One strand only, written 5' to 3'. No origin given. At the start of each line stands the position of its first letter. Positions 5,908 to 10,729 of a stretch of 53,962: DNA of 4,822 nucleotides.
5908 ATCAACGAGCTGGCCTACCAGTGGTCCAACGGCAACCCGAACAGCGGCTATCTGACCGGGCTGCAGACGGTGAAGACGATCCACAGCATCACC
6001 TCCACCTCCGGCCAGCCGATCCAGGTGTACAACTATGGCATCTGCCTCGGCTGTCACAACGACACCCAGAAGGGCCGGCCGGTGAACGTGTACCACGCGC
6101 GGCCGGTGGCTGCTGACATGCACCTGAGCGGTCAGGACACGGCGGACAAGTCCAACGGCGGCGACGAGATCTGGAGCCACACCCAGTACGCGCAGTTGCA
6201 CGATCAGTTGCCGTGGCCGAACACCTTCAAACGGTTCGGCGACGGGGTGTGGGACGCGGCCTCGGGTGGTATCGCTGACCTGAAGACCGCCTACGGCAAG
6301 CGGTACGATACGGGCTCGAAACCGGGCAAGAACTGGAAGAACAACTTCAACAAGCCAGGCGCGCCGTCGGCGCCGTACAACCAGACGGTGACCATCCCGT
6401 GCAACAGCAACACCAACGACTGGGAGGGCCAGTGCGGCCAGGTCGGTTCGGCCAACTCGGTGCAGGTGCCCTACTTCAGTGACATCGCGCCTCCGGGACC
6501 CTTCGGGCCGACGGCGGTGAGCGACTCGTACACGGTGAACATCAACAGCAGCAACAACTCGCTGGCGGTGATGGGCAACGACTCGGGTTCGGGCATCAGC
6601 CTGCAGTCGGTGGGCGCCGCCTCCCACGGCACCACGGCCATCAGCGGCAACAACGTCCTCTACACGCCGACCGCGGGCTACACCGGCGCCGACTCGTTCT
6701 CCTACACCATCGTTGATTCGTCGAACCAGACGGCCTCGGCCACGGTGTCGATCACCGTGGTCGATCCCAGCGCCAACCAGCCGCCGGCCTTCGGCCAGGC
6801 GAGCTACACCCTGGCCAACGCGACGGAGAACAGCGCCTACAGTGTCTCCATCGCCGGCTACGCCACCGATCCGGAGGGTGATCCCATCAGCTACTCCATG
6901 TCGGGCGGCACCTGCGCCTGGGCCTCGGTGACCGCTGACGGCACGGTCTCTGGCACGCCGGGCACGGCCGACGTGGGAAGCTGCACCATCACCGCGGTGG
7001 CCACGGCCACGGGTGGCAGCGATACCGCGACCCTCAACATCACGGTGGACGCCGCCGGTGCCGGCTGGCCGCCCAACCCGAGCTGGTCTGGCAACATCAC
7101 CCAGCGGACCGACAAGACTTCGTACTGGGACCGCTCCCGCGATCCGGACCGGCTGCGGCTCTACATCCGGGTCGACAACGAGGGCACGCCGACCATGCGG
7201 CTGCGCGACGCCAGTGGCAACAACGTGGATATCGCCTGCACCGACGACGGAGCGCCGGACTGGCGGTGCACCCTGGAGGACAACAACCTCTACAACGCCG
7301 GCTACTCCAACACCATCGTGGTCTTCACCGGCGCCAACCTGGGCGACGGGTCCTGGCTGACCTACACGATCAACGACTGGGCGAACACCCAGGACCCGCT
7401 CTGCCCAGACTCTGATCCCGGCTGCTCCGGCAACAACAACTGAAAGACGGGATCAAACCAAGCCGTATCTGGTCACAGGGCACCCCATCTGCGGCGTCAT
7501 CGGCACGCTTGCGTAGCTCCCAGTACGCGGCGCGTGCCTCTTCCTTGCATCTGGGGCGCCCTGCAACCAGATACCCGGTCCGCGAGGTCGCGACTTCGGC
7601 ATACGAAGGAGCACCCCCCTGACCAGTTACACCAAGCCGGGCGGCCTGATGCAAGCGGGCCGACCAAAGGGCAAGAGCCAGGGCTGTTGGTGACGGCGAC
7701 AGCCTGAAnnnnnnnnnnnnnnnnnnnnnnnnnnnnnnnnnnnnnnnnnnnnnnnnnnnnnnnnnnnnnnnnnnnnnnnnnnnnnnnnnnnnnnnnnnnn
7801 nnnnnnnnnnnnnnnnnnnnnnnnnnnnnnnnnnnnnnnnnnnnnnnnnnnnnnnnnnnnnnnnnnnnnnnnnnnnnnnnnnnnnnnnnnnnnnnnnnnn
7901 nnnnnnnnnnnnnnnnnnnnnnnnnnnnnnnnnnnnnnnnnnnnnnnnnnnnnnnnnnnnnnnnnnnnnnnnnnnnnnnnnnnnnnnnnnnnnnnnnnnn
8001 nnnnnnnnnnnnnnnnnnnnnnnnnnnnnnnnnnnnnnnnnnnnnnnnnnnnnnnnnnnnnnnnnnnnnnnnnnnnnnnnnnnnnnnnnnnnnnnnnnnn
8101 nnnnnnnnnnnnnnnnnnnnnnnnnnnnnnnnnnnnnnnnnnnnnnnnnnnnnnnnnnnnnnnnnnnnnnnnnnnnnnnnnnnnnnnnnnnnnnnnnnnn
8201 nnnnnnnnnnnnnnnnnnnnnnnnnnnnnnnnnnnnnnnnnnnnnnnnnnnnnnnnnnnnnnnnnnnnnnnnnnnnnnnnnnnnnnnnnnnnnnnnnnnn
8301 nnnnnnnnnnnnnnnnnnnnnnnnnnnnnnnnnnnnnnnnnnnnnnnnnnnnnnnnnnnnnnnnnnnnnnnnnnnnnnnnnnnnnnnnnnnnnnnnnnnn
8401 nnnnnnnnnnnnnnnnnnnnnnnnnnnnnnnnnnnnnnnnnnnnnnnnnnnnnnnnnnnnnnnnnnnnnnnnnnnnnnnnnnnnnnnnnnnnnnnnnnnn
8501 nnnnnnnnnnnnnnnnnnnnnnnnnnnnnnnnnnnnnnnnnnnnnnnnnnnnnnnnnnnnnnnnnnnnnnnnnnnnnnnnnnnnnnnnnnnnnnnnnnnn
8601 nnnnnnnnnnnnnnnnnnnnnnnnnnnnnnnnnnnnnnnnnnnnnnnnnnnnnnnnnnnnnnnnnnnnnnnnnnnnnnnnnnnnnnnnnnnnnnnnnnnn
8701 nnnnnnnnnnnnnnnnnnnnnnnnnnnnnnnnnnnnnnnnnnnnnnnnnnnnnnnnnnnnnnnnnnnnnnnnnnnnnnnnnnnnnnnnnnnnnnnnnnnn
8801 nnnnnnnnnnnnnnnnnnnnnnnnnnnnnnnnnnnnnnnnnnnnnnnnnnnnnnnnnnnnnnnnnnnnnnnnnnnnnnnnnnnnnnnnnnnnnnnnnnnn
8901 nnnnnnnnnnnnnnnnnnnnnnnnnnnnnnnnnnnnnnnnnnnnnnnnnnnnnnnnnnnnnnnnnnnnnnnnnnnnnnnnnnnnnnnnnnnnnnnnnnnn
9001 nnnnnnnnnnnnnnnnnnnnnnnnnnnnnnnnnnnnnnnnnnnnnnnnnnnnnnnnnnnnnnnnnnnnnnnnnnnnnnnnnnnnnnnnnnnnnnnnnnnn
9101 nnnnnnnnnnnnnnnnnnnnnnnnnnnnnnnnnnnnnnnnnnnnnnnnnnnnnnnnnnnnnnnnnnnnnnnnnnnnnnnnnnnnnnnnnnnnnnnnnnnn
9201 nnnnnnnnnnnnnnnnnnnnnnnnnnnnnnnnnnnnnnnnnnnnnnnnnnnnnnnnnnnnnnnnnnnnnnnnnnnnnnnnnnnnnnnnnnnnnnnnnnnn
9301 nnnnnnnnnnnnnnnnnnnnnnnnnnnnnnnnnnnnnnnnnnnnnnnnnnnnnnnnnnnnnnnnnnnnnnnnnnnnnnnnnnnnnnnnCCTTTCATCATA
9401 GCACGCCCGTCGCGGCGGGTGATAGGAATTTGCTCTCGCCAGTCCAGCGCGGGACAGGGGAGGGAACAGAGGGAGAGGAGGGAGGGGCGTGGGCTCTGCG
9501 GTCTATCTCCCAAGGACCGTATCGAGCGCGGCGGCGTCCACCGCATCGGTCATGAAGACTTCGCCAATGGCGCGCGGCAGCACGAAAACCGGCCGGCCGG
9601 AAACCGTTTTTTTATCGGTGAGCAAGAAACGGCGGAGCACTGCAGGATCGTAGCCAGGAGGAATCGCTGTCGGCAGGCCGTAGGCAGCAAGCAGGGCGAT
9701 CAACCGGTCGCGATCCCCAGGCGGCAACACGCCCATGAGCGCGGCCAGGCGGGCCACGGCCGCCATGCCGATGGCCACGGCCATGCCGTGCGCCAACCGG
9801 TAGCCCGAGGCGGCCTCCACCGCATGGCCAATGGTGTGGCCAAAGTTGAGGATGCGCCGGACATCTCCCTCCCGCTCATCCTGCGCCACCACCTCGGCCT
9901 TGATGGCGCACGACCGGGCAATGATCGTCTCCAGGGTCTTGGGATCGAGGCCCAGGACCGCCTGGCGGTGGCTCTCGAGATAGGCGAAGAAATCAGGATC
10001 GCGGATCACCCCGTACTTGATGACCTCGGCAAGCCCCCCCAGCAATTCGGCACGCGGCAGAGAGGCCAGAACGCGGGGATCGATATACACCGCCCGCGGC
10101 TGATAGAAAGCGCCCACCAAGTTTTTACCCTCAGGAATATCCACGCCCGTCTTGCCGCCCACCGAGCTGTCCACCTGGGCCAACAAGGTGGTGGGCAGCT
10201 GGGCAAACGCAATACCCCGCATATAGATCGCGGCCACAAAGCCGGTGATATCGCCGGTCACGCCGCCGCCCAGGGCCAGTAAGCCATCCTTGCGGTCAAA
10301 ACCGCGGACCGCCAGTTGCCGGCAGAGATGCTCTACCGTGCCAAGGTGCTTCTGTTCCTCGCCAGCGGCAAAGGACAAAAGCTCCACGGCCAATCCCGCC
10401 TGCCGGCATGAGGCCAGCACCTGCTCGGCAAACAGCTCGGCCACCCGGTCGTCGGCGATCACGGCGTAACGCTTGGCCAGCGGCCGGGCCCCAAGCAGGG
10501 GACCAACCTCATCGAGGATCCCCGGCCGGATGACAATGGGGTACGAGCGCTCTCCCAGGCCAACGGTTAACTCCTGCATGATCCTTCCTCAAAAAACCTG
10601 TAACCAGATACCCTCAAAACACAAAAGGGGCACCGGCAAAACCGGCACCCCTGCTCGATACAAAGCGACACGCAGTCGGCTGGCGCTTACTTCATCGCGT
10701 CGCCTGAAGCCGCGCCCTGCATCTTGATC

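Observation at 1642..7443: Giant secreted 43-heme cytochrome fused to cadherin-like and Ig-like surface domains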

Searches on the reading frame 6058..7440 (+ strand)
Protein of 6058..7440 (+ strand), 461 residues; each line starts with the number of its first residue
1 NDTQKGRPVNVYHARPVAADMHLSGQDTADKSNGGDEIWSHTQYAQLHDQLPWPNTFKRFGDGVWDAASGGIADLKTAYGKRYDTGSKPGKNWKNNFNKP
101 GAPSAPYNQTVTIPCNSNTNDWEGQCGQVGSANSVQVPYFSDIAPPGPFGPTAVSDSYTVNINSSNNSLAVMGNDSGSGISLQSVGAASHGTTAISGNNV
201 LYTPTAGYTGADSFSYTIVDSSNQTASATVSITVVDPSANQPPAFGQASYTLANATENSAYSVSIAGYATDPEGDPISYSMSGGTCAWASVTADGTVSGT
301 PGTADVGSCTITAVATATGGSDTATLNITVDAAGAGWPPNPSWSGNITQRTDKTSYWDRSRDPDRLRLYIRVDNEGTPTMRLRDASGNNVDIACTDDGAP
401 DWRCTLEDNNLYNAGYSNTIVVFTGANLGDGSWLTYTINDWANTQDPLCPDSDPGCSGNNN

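Call 35: find_homologous_proteins(query=window:6058-7440:+, max_evalue=0.001)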
Query window:6058-7440:+ (461 aa): 76 proteins with E <= 0.001 among 8000 candidates.
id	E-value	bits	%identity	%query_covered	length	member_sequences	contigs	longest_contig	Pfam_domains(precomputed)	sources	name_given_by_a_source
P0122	1.3e-80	290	53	29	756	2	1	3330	PF17963.8,PF17892.8,PF17803.8,PF05345.19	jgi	-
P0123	1.2e-77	280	35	41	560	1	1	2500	PF26580.1,PF17963.8,PF17892.8,PF17803.8,PF16184.12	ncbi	ncbi:MAG: Ig-like domain-containing protein, partial [Betaproteobacteria bacterium]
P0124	1.2e-59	221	52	29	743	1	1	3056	PF18099.8,PF17963.8,PF17803.8,PF05345.19,PF03422.22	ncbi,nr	ncbi:MAG TPA: putative Ig domain-containing protein, partial [Pontiella sp.]|nr:putative Ig domain-c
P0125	2.1e-47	180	45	34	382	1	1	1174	PF17963.8,PF17892.8,PF17803.8,PF05345.19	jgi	-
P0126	1.7e-40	157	45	27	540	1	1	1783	PF17963.8,PF17892.8,PF05345.19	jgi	jgi:hypothetical protein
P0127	4.3e-39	153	53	43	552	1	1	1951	PF17963.8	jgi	-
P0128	1.8e-37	147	35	41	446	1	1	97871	PF17963.8,PF17892.8,PF17803.8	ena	-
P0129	5.7e-36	143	26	37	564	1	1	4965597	PF17963.8,PF17892.8,PF17803.8,PF19076.7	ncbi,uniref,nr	ncbi:Ig-like domain-containing protein [Marinivivus vitaminiproducens]|uniref:Ig-like domain-contain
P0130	1.5e-33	135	35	25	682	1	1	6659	PF17963.8,PF17892.8,PF17803.8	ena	-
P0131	2.0e-32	131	32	40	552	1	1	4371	PF17963.8,PF17892.8,PF17803.8,PF19076.7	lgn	-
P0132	7.8e-32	129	33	33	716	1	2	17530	PF17963.8,PF17892.8,PF17803.8,PF16184.12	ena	-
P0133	7.3e-28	116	33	39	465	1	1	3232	PF17963.8,PF17892.8,PF17803.8,PF19076.7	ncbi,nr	ncbi:MAG TPA: Ig-like domain-containing protein, partial [Thermomicrobiales bacterium]|nr:Ig-like do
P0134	2.7e-26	111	33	48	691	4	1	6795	PF17963.8,PF17892.8,PF17803.8,PF19076.7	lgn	-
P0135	3.8e-25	107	32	30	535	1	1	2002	PF17963.8,PF17892.8,PF17803.8,PF19076.7,PF16184.12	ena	-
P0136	1.8e-24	105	52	20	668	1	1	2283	PF17963.8,PF17892.8,PF24517.3,PF05345.19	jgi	jgi:hypothetical protein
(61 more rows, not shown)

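Call 67: predict_structure(alignment_id=A3)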
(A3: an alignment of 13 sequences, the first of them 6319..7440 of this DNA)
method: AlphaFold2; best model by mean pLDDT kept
length: 374 residues; sequences in the alignment: 13
mean_pLDDT: 78.6   pTM: 0.42
mean pLDDT of the five models: 78.6, 78.6, 75.1, 73.0, 70.8
residues with pLDDT >= 90: 147; 70-90: 134; 50-70: 31; < 50: 62
segments of 3 or more residues with pLDDT < 50: 1-57
pLDDT, mean of each block of 10 residues (from residue 1): 35 37 44 39 40 48 91 86 94 96 96 94 96 96 90 83 87 90 89 96 96 94 96 93 70 57 84 85 80 82 86 86 75 78 74 82 77 54
secondary structure, 60 per line:
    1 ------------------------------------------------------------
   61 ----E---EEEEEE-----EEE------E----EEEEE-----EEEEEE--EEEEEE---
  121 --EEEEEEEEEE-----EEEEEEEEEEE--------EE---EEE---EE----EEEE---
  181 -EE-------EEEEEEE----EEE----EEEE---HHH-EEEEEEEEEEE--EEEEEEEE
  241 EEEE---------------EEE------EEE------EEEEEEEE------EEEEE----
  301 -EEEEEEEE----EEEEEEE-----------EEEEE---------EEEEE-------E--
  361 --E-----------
elements in order: E69-74 E80-82 E94-98 E104-109 E112-117 E123-132 E138-148 E162-164 E174-177 E191-197 E202-204 E209-212 E220-230 E233-244 E260-262 E269-271 E278-285 E292-296 E302-309 E314-320 E332-336 E346-350
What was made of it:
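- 6493..6768 (+): Big_9 / cadherin-like beta-sandwich (aa 1618-1709). AlphaFold2 pLDDT is 90-96 (call 67).
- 7054..7440 (+): Rare terminal beta-sandwich (aa 1805-1924, Cys pair 1866/1876) plus C-terminal loop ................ The model is all-beta with pLDDT 74-86 (call 67).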

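Call 71: fold_search(model_id=the predicted structure, library=pdb)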
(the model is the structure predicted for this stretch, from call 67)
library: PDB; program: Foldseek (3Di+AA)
matches with E <= 10: 1838; with E <= 0.001: 434
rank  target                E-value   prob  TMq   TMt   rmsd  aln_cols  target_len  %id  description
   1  6dms                  6.6e-11  1.00  0.24  0.14  13.2       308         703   17  Endo-fucoidan hydrolase MfFcnA4_H294Q from glycoside hydrolase family 107 (released 2018-10-03)
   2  6dlh                  1.1e-10  1.00  0.24  0.15  12.4       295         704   19  Endo-fucoidan hydrolase MfFcnA4 from glycoside hydrolase family 107 (released 2018-10-03)
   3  5szl_B                4.2e-10  1.00  0.25  0.23  21.7       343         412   14  Protocadherin gamma A1 extracellular cadherin domains 1-4 (released 2016-10-19)
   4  5w1d                  1.4e-09  1.00  0.27  0.25  17.4       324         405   18  Crystal Structure of Mouse Protocadherin-15 EC4-7 (released 2018-06-06)
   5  6vfw_A                1.5e-09  1.00  0.26  0.23  21.1       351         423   15  Crystal structure of human delta protocadherin 10 EC1-EC4 (released 2020-03-11)
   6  6bxu_B                2.7e-09  1.00  0.28  0.32  19.2       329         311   17  Crystal Structure of Mouse Protocadherin-15 EC5-7 I582T (released 2018-12-26)
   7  5t9t_B                3.2e-09  1.00  0.24  0.18  21.2       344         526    8  Protocadherin Gamma B2 extracellular cadherin domains 1-5 (released 2016-10-19)
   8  5t9t_A                3.4e-09  1.00  0.27  0.20  21.5       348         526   12  Protocadherin Gamma B2 extracellular cadherin domains 1-5 (released 2016-10-19)
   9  5szp_A                4.0e-09  1.00  0.24  0.22  20.3       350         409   12  Protocadherin Gamma B7 extracellular cadherin domains 1-4 P21 crystal form (released 2016-10-19)
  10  5i8d                  4.2e-09  1.00  0.26  0.28  21.4       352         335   16  Crystal Structure of Mouse Cadherin-23 EC19-21 S2064P (released 2017-08-23)
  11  5szm_A                4.4e-09  1.00  0.27  0.25  19.4       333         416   13  Protocadherin gamma A8 extracellular cadherin domains 1-4 (released 2016-10-19)
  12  7cym_B                4.9e-09  1.00  0.25  0.23  24.9       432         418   12  Crystal structure of LI-Cadherin EC1-4 (released 2021-08-18)
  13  7a7d_a                6.3e-09  1.00  0.27  0.20  20.3       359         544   13  Cadherin fit into cryo-ET map (released 2020-12-23)
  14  6bxu_A                7.0e-09  1.00  0.27  0.31  17.3       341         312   17  Crystal Structure of Mouse Protocadherin-15 EC5-7 I582T (released 2018-12-26)
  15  6zr7_AAA              7.8e-09  1.00  0.21  0.26  16.7       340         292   10  X-ray structure of human Dscam Ig7-Ig9 (released 2020-12-30)
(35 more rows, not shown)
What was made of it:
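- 6493..6768 (+): Foldseek matches tandem protocadherin and RTX-adhesin repeats at E 1e-8 to 1e-10 (call 71).
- Big_9/cadherin-like and He_PIG domains are typical of extracellular adhesins; the tail search returned adhesin-type proteins almost exclusively (calls 35, 71).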

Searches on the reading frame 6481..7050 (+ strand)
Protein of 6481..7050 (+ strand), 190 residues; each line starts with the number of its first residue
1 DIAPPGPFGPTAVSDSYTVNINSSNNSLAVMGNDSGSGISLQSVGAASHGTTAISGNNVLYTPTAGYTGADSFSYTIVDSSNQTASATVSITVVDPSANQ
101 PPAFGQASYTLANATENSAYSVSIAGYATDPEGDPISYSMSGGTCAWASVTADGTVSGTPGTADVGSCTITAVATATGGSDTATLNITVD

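Call 28: search_protein_families(library=pfam, proteins=[window:6481-7050:+], max_evalue=1)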
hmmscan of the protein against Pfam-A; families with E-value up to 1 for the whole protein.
window:6481-7050:+ (190 aa): 5 families
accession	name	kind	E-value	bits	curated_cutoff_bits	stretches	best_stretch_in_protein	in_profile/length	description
PF17963.7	Big_9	-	1.5e-22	80.7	23.6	2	10-92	4-89/89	Bacterial Ig domain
PF17892.7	Cadherin_5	-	3.1e-11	43.4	26.5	2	36-93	38-97/98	Cadherin-like domain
PF05345.18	He_PIG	-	2.7e-07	31.4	24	1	110-189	9-95/96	Putative Ig domain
PF16184.11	Cadherin_3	-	0.1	13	25.5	1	51-93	64-106/106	Cadherin-like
PF22352.2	K319L-like_PKD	-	0.37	11.3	27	0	72-93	63-84/84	K319L-like, PKD domain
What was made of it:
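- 6493..6768 (+): Pfam Big_9 E 1.5e-22 and Cadherin_5 E 3e-11 (call 28).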

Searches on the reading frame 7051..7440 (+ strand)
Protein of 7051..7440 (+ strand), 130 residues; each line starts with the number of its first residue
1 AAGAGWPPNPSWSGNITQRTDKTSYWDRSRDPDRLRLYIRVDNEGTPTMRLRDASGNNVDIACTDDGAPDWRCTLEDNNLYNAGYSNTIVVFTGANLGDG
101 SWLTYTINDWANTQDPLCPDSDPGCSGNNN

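Call 28: search_protein_families(library=pfam, proteins=[window:7051-7440:+], max_evalue=1)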
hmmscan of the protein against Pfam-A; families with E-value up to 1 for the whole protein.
window:7051-7440:+ (130 aa): 0 families
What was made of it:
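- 7054..7440 (+): There is no Pfam match (call 28).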

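Call 40: search_protein_representatives(protein=window:7054-7440:+)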
Query: 129 residues. Proteins with E-value up to 0.001 (for the whole library): 8; up to 1e-10: 3; up to 1e-30: 1. The best 8 are listed.
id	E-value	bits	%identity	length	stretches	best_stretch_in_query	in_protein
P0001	2.3e-82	290.3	100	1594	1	1-129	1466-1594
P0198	2.3e-22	95.7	51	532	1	4-120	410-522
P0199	2.3e-17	79.6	42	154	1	3-129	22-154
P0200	3.6e-06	43.2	42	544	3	43-89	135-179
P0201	6.1e-06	42.5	36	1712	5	36-87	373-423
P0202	9.9e-06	41.8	43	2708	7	32-57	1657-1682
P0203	2.6e-05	40.4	40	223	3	31-69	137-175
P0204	6.8e-05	39.1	34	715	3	47-115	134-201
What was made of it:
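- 7054..7440 (+): Only 8 hits were found among 1.84 billion representatives, 3 of them below 1e-10 (call 40).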

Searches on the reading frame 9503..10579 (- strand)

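Call 7: search_protein_families(library=pfam, proteins=[window:9503-10579:-], max_evalue=0.001)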
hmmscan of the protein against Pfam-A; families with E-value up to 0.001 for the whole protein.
window:9503-10579:- (358 aa): 4 families
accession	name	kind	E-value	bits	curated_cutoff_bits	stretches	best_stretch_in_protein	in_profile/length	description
PF24621.2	DHQS_C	-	6.8e-47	159.5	27.6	1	182-325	1-144/144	3-dehydroquinate synthase C-terminal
PF01761.26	DHQ_synthase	-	1.3e-44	151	24.2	1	70-179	4-113/115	3-dehydroquinate synthase N-terminal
PF13685.12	Fe-ADH_2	-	3.5e-09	37.2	28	1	16-172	1-146/149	Iron-containing alcohol dehydrogenase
PF00465.25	Fe-ADH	-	2.2e-05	24.5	31.3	1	15-121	4-105/168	Iron-containing alcohol dehydrogenase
